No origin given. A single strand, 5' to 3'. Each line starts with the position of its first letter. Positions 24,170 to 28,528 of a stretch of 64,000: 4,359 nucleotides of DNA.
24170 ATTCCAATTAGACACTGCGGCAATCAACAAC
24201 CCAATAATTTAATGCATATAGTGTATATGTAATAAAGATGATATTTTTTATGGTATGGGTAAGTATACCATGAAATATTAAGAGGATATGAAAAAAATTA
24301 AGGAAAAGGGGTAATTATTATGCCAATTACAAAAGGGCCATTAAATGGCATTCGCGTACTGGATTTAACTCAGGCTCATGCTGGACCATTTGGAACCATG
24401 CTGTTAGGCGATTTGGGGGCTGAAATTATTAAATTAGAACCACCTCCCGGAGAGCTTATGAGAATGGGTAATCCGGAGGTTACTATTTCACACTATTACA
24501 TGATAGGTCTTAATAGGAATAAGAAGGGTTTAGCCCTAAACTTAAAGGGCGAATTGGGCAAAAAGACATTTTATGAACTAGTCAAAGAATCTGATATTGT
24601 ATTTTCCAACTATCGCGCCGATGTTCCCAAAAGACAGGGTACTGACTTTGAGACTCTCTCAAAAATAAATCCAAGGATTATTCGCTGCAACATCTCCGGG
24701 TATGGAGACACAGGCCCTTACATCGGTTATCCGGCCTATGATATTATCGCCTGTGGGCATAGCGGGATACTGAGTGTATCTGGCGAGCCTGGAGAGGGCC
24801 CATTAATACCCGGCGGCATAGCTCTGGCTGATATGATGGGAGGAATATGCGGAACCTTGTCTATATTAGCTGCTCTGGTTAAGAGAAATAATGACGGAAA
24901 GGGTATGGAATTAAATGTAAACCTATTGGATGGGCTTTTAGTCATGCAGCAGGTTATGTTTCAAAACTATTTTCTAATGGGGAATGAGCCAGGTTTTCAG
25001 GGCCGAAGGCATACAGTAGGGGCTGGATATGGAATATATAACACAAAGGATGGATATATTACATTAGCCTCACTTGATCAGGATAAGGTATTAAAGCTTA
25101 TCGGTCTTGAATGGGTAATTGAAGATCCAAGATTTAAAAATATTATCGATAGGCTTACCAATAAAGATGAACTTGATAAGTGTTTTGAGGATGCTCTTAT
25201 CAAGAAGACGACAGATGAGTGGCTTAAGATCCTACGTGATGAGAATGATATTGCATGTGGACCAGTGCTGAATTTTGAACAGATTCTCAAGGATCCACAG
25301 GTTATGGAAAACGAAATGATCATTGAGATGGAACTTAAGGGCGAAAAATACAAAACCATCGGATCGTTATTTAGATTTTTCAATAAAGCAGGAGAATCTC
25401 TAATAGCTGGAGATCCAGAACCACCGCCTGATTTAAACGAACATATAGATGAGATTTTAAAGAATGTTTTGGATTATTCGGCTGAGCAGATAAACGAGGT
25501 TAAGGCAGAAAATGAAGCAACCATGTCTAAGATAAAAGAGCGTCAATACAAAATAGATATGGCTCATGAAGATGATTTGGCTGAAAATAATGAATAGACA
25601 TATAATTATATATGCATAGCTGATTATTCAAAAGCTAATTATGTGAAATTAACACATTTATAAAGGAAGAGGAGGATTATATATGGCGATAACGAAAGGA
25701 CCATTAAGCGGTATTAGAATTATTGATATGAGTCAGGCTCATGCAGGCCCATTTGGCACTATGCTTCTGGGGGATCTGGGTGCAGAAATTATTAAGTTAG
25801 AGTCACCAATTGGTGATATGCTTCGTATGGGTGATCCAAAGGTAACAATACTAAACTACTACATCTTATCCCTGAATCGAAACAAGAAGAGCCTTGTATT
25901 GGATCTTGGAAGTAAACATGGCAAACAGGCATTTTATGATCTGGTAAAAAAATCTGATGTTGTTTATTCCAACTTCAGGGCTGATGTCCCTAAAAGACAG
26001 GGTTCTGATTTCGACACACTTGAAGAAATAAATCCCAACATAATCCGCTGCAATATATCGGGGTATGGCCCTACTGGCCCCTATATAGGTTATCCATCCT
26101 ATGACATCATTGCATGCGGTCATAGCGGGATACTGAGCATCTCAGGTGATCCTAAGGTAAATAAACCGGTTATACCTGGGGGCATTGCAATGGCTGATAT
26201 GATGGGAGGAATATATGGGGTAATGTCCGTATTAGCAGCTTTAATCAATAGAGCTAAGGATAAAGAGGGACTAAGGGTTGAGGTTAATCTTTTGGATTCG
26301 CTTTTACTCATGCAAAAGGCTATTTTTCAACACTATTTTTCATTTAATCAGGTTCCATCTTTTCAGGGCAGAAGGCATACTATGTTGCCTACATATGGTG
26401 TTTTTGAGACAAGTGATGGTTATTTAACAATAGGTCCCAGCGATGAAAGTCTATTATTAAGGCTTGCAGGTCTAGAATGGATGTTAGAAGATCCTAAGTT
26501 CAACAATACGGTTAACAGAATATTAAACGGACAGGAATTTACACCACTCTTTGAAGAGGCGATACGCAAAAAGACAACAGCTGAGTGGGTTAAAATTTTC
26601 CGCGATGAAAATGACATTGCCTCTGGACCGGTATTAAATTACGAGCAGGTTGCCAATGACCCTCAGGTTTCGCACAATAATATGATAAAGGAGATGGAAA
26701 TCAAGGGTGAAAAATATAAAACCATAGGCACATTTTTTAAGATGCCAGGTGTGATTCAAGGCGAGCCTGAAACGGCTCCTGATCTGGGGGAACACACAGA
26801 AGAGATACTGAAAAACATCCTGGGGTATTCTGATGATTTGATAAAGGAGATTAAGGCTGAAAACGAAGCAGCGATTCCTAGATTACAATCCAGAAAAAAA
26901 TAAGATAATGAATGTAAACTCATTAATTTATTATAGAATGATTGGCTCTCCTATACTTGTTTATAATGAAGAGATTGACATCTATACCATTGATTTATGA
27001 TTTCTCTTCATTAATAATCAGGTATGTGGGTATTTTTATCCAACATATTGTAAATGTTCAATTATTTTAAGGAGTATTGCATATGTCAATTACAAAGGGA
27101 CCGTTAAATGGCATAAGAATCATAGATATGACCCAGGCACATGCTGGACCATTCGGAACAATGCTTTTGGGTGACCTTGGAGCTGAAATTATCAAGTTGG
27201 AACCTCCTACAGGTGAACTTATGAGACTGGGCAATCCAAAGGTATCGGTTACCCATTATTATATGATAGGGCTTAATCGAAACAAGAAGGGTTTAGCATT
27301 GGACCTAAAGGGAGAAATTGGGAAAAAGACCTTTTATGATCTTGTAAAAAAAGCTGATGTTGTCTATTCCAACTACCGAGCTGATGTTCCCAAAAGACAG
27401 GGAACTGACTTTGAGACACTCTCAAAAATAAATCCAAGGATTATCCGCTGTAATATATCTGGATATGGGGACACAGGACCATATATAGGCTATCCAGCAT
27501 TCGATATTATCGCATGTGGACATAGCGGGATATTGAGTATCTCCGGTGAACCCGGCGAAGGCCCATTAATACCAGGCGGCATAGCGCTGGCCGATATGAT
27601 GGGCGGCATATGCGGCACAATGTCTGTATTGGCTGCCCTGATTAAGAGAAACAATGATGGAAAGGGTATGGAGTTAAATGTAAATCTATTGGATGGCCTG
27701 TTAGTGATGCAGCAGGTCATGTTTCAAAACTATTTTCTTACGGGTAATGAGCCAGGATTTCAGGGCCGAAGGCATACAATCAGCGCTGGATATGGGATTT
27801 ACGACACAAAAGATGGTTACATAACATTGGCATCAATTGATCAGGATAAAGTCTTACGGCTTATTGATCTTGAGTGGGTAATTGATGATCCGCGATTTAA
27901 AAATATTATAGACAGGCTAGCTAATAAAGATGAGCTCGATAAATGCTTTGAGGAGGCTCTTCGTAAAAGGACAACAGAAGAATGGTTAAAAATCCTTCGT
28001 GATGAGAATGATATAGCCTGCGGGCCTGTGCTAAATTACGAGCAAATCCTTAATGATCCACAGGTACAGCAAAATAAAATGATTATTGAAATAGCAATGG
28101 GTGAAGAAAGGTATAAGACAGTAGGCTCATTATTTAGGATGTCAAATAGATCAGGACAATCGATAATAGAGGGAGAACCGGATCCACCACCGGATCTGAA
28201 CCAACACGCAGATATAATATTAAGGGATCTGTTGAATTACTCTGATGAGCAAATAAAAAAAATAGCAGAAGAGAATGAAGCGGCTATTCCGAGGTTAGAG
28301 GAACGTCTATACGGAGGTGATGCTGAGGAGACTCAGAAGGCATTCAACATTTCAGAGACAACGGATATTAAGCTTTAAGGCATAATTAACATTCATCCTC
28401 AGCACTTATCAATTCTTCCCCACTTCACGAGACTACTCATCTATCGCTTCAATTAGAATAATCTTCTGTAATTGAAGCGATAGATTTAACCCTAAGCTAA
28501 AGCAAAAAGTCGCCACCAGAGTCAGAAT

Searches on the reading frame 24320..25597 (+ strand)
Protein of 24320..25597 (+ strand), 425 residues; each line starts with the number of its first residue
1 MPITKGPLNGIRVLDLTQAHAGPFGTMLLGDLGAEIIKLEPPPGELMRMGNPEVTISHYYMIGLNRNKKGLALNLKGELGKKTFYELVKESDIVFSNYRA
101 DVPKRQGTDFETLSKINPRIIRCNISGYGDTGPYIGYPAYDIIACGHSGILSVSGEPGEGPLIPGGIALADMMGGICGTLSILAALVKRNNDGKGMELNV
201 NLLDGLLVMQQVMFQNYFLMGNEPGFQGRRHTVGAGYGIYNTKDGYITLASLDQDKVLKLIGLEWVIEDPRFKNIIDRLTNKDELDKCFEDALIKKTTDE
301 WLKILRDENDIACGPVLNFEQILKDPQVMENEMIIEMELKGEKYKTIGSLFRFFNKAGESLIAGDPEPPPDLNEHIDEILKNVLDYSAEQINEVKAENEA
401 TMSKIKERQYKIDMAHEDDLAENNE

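Call 9: search_protein_families(library=pfam, proteins=[window:24320-25597:+], max_evalue=0.001)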
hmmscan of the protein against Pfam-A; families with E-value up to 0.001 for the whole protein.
window:24320-25597:+ (425 aa): 1 family
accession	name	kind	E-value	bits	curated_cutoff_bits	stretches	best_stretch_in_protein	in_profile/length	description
PF02515.22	CoA_transf_3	-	1.1e-97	327.9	23.3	1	8-360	1-355/366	CoA-transferase family III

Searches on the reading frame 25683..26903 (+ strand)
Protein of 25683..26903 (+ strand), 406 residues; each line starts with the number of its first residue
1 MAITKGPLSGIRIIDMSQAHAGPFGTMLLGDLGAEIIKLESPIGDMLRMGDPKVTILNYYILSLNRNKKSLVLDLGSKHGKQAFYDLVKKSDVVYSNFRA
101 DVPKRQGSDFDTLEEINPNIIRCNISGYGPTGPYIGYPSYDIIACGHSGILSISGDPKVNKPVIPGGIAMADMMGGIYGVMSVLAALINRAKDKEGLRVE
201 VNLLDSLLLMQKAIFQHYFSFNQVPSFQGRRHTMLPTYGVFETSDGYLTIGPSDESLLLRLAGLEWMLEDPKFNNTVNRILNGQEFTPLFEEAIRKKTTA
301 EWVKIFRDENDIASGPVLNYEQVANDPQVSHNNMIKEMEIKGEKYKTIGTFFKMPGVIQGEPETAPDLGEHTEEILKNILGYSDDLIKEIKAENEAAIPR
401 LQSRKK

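Call 9: search_protein_families(library=pfam, proteins=[window:25683-26903:+], max_evalue=0.001)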
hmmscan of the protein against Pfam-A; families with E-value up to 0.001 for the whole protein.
window:25683-26903:+ (406 aa): 1 family
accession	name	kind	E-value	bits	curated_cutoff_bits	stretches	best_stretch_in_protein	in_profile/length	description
PF02515.22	CoA_transf_3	-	1.3e-96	324.4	23.3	1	8-372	1-366/366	CoA-transferase family III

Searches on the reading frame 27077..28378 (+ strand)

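Call 9: search_protein_families(library=pfam, proteins=[window:27077-28378:+], max_evalue=0.001)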
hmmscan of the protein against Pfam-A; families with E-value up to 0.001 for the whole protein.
window:27077-28378:+ (433 aa): 1 family
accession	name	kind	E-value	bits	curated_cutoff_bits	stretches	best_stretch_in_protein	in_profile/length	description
PF02515.22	CoA_transf_3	-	3.8e-102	342.6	23.3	1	10-377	1-365/366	CoA-transferase family III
